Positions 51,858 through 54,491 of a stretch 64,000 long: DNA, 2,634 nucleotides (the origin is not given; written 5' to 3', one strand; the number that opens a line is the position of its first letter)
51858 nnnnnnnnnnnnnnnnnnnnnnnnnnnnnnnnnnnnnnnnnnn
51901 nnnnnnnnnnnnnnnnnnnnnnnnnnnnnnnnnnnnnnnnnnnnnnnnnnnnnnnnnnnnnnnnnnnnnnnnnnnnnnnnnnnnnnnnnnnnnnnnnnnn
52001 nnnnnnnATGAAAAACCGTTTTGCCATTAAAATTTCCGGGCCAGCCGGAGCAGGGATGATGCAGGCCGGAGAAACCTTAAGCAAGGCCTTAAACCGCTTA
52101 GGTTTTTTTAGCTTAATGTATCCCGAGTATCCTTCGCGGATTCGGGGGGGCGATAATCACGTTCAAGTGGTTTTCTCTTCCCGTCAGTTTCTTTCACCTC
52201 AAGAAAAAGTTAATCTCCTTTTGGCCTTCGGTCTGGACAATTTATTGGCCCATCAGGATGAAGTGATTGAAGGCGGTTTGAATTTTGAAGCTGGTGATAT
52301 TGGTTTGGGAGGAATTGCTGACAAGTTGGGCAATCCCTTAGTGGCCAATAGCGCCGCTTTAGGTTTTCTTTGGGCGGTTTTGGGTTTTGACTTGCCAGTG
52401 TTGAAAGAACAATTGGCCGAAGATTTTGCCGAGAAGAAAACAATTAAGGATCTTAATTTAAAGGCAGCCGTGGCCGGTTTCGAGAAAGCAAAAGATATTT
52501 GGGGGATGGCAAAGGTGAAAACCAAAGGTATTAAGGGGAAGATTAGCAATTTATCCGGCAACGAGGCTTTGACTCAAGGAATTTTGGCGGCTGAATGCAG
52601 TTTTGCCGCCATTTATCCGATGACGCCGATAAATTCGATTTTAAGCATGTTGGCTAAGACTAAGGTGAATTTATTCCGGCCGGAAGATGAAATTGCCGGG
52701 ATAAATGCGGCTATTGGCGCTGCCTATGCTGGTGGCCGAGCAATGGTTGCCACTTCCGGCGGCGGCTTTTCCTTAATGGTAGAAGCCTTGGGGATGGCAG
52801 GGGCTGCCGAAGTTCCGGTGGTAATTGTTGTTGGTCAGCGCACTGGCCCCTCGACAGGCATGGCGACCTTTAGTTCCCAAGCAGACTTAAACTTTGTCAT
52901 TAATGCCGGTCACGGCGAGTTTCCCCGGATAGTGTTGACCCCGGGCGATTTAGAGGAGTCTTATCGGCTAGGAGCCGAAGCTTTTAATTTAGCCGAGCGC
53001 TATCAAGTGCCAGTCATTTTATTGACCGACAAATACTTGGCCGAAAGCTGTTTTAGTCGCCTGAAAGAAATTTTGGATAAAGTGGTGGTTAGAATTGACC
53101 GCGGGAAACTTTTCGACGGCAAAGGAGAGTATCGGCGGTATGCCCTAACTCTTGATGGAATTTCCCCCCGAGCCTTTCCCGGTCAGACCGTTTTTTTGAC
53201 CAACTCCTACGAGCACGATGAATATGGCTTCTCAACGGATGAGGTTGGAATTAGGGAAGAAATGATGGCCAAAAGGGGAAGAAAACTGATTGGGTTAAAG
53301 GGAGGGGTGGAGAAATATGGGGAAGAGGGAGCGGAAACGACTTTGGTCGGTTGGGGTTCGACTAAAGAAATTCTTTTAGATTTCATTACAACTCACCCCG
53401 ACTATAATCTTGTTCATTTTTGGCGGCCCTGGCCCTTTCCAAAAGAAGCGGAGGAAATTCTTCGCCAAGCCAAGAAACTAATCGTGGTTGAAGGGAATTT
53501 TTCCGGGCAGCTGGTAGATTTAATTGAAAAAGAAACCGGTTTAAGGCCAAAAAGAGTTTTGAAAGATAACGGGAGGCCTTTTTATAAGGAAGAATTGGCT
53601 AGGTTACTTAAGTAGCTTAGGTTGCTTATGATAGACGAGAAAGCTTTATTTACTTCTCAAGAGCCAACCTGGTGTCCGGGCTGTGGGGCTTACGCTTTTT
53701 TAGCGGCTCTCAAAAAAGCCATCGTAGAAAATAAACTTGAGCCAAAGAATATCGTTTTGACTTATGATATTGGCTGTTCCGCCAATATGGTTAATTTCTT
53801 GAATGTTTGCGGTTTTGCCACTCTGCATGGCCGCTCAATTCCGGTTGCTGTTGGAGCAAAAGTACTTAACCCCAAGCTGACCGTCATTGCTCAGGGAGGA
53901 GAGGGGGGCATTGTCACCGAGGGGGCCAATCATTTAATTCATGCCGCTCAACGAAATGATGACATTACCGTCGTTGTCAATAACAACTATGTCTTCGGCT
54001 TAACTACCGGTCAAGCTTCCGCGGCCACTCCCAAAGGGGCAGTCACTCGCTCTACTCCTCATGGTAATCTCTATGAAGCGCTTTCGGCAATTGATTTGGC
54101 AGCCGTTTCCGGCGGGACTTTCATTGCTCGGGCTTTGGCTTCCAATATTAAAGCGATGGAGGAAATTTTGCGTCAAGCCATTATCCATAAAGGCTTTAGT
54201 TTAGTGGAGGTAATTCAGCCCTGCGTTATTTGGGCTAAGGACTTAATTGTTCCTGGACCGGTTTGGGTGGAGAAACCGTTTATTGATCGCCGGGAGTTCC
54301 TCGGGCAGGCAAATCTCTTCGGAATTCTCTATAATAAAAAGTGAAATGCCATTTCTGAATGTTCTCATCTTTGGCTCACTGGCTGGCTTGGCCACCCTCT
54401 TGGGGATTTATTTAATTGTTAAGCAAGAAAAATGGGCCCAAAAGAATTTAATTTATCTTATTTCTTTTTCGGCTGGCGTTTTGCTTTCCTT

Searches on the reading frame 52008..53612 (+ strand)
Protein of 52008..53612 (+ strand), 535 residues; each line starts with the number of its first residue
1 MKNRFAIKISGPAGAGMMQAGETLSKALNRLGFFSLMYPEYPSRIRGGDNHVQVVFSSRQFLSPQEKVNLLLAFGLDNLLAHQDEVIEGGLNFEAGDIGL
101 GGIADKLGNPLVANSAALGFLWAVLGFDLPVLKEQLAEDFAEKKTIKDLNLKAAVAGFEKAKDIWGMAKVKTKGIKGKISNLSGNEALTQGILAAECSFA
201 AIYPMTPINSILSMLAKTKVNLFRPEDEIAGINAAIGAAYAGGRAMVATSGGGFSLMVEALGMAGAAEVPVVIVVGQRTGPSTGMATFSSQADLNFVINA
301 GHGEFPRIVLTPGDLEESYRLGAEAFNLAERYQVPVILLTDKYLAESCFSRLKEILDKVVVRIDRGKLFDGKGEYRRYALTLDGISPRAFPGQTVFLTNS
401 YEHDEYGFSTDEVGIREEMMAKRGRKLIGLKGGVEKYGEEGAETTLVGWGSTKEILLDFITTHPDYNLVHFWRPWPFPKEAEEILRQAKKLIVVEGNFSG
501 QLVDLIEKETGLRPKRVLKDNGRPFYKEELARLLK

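Call 55: search_protein_families(library=ncbifam, proteins=[window:52008-53612:+], max_evalue=1e-10)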
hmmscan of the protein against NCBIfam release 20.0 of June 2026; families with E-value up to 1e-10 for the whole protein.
window:52008-53612:+ (535 aa): 9 families
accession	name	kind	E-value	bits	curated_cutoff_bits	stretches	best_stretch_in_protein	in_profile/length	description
TIGR03710.1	OAFO_sf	subfamily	3.2e-150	501.4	482.75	1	5-531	2-558/561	2-oxoacid:acceptor oxidoreductase subunit alpha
NF041170.1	Oxoac_fdxalpha_Archa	equivalog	6.1e-115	384.9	800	1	112-532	168-617/636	2-oxoacid:ferredoxin oxidoreductase subunit alpha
NF006412.0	PRK08659.1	equivalog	1.8e-62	211.7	411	1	179-531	5-370/378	2-oxoacid:acceptor oxidoreductase subunit alpha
NF007206.0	PRK09627.1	equivalog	1.5e-53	182.1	579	1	183-531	7-369/375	2-oxoglutarate synthase subunit alpha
NF005507.0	PRK07119.1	subfamily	3.6e-40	137.9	399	1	182-345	7-174/352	3-methyl-2-oxobutanoate dehydrogenase subunit VorB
NF040682.1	PorA_Arch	equivalog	2.7e-15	56.2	550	1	181-279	5-109/387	pyruvate synthase subunit PorA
NF007201.0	PRK09622.1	equivalog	8.8e-15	54.5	590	1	182-455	13-281/405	2-oxoacid:ferredoxin oxidoreductase subunit alpha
TIGR03336.1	IOR_alpha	equivalog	2.5e-12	45.9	650.9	1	182-341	5-162/595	indolepyruvate ferredoxin oxidoreductase subunit alpha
NF006232.0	PRK08366.1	equivalog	3e-12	45.9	646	1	182-345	10-173/394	2-ketoisovalerate ferredoxin oxidoreductase subunit alpha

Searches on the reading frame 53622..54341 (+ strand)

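Call 55: search_protein_families(library=ncbifam, proteins=[window:53622-54341:+], max_evalue=1e-10)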
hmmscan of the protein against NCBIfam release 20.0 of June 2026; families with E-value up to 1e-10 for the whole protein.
window:53622-54341:+ (240 aa): 8 families
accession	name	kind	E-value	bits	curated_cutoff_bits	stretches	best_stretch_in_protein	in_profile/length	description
NF008820.0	PRK11866.1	equivalog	2.1e-75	253.8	402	1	5-206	5-206/287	2-oxoacid ferredoxin oxidoreductase subunit beta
TIGR02177.1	PorB_KorB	subfamily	6.7e-69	232.5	261.9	1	16-205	2-191/286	2-oxoacid:acceptor oxidoreductase, beta subunit, pyruvate/2-ketoisovalerate family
NF008821.0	PRK11869.1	equivalog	3.3e-63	213.2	438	1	12-206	11-205/286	2-oxoacid ferredoxin oxidoreductase subunit beta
NF041171.1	Oxoac_fdxbeta_Archa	equivalog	6.8e-62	209.4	423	1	16-204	4-192/296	2-oxoacid:ferredoxin oxidoreductase subunit beta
NF007207.0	PRK09628.1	equivalog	1.7e-43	149.2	364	1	13-203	13-204/277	2-oxoglutarate ferredoxin oxidoreductase subunit beta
TIGR03336.1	IOR_alpha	equivalog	1.6e-16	59.7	650.9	1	11-207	352-537/595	indolepyruvate ferredoxin oxidoreductase subunit alpha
NF008819.1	PRK11865.1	equivalog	5e-14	52.2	405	1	17-203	20-214/300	pyruvate synthase subunit PorB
NF008818.0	PRK11864.1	subfamily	4.9e-13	48.9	405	1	15-202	18-209/300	3-methyl-2-oxobutanoate dehydrogenase subunit beta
